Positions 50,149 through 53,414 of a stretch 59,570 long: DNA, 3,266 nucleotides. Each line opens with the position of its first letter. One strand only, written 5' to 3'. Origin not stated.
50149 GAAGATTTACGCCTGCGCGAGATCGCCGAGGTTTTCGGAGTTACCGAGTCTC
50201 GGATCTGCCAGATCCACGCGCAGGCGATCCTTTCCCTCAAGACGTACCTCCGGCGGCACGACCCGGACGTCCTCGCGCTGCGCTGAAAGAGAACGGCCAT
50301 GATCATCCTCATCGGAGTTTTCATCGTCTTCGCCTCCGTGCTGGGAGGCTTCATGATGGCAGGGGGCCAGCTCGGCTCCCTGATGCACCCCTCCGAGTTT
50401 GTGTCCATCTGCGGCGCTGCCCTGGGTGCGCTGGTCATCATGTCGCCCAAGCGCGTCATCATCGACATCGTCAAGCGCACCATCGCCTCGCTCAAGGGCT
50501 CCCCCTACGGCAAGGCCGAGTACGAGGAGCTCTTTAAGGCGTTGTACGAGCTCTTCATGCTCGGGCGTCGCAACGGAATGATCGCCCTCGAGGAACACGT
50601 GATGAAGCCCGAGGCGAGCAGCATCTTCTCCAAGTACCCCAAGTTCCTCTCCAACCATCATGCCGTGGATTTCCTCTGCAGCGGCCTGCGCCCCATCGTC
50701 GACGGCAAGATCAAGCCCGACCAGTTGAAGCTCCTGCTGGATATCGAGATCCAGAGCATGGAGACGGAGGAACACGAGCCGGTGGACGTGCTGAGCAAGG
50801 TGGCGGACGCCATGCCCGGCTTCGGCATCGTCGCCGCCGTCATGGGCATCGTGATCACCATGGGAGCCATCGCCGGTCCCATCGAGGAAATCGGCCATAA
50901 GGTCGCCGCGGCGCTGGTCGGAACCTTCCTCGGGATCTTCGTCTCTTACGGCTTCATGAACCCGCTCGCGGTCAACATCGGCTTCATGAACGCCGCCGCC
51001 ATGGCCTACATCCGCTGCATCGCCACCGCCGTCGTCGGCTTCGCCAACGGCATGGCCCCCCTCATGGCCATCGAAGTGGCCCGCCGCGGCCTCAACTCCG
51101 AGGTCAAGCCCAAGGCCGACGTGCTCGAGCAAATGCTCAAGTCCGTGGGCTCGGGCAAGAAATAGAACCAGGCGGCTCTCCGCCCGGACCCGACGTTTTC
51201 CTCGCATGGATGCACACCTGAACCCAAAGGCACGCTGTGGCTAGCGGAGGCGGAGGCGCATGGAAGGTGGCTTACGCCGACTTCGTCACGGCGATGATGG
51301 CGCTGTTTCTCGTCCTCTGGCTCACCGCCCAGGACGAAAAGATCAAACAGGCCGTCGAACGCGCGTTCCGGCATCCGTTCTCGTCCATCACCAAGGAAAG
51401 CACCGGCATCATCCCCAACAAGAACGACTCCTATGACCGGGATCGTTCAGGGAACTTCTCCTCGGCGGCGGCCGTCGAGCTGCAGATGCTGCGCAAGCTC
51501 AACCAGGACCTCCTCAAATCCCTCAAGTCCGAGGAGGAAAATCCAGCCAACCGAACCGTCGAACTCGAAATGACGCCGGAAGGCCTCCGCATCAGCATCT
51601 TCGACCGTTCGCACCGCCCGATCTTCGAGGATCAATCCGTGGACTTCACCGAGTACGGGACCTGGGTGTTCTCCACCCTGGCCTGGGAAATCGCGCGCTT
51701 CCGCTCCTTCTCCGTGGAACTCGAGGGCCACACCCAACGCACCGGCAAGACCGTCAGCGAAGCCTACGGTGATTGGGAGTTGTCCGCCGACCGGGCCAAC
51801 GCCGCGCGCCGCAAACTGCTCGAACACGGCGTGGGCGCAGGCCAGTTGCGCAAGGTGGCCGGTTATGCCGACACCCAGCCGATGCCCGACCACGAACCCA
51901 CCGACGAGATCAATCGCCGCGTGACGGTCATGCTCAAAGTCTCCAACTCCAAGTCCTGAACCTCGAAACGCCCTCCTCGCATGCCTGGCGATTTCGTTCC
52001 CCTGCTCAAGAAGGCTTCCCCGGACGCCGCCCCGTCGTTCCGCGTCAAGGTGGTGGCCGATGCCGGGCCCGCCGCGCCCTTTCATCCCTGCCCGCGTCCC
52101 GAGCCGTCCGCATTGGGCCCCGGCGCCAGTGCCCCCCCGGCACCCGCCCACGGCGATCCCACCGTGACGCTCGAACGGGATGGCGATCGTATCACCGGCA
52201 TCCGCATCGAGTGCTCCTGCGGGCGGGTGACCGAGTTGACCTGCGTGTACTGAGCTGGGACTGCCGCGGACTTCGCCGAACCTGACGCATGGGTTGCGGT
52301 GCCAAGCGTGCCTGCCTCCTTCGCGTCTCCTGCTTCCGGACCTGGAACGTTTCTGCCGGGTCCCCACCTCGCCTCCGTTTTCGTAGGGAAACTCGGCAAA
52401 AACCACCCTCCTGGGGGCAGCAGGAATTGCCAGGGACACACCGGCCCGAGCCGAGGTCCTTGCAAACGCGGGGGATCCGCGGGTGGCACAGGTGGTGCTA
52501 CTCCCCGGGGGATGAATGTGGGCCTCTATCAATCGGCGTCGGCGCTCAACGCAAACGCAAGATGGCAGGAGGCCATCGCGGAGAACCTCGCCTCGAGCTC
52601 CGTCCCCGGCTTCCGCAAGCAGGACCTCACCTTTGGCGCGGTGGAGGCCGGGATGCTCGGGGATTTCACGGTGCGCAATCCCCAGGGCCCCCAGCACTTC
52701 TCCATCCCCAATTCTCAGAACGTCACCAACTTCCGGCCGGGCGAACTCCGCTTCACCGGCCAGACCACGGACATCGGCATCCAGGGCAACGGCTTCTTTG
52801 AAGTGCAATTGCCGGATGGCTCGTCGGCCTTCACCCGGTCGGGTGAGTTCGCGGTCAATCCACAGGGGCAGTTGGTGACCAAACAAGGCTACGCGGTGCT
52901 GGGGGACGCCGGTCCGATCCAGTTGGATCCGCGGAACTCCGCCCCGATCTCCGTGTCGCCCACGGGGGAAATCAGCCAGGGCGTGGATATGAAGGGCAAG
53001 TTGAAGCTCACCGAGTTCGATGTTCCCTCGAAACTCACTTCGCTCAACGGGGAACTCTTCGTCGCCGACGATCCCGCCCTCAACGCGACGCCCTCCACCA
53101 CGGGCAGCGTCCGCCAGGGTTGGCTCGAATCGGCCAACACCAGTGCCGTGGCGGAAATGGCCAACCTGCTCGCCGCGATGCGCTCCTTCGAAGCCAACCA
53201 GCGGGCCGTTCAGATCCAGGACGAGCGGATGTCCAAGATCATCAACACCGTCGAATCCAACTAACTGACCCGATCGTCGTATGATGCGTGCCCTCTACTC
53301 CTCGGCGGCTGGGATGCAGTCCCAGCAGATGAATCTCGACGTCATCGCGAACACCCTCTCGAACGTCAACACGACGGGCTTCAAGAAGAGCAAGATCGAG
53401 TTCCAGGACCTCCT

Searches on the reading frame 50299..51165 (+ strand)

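Call 51: search_protein_families(library=pfam, proteins=[window:50299-51165:+], max_evalue=0.00001)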
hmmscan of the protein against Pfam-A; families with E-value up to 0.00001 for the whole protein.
window:50299-51165:+ (288 aa): 2 families
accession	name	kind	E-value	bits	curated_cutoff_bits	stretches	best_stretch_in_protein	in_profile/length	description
PF20560.3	MotA_N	-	1.5e-26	92.9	27.3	1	4-93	1-91/91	Motility protein A N-terminal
PF01618.21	MotA_ExbB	-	5.6e-13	49.2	22.9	1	124-216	8-104/127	MotA/TolQ/ExbB proton channel family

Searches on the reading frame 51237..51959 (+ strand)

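Call 51: search_protein_families(library=pfam, proteins=[window:51237-51959:+], max_evalue=0.00001)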
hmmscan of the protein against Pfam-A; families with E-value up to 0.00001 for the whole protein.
window:51237-51959:+ (240 aa): 2 families
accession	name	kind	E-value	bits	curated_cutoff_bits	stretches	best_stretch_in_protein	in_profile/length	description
PF13677.11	MotB_plug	-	9.5e-14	51.2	24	1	4-48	13-58/58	Membrane MotB of proton-channel complex MotA/MotB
PF00691.25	OmpA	-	2.3e-11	44.3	27.2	1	130-227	2-96/98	OmpA family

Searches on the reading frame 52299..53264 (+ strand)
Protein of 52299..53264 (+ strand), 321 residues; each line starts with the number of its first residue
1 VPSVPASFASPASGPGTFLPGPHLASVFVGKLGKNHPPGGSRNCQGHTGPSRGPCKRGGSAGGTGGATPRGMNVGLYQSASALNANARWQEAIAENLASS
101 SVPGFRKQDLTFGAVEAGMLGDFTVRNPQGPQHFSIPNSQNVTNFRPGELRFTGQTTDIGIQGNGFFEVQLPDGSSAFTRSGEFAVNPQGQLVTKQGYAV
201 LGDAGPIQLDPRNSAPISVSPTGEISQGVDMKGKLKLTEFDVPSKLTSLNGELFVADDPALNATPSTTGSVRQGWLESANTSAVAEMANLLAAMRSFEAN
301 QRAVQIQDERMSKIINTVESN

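Call 52: search_protein_families(library=pfam, proteins=[window:52299-53264:+], max_evalue=0.001)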
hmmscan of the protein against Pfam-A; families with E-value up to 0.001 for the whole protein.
window:52299-53264:+ (321 aa): 2 families
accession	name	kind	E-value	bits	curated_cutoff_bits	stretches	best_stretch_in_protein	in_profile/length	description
PF22692.1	LlgE_F_G_D1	-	4.3e-19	68.9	27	1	161-226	2-63/64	Flagellar hook protein FlgE/F/G D1 domain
PF06429.18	Flg_bbr_C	-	2.5e-13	49.7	23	1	272-316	1-45/46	Flagellar basal body rod FlgEFG protein C-terminal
